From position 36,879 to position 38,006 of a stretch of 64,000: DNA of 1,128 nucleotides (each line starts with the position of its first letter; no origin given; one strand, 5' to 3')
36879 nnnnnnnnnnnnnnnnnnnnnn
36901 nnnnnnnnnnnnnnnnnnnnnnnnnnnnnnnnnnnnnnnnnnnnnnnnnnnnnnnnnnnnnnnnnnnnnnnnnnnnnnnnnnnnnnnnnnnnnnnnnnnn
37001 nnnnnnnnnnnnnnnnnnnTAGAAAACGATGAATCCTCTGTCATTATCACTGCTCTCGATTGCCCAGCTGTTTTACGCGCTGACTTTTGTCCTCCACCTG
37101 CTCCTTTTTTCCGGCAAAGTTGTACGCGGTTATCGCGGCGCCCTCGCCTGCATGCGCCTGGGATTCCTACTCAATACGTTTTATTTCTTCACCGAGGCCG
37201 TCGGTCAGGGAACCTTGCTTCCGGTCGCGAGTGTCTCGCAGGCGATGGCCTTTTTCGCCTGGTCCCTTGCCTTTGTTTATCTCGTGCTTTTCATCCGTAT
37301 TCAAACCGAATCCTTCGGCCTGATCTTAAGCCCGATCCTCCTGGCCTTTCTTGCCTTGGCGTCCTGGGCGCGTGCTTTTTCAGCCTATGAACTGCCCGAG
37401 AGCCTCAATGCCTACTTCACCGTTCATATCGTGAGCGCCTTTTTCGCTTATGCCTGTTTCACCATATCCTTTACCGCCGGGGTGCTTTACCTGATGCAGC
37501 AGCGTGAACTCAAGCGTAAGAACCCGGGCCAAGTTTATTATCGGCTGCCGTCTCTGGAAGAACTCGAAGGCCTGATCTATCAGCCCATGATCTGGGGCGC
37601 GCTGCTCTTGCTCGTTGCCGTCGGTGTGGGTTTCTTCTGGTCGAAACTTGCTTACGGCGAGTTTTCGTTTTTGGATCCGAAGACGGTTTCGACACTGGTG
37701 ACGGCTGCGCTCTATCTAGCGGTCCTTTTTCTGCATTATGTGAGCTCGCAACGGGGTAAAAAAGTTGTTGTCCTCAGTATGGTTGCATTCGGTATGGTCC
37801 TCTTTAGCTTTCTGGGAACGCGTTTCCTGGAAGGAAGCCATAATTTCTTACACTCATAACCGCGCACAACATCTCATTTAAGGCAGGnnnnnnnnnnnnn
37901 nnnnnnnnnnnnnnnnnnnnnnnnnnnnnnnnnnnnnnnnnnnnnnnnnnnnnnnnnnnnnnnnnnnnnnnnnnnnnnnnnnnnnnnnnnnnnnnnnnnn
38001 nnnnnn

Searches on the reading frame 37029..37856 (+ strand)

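Call 87: search_protein_families(library=pfam, proteins=[window:37029-37856:+], max_evalue=0.01)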
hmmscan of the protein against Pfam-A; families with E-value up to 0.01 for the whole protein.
window:37029-37856:+ (276 aa): 1 family
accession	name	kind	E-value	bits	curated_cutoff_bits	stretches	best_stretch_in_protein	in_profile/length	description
PF01578.25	Cytochrom_C_asm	-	1.7e-25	90.4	29.9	1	68-269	3-210/212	Cytochrome C assembly protein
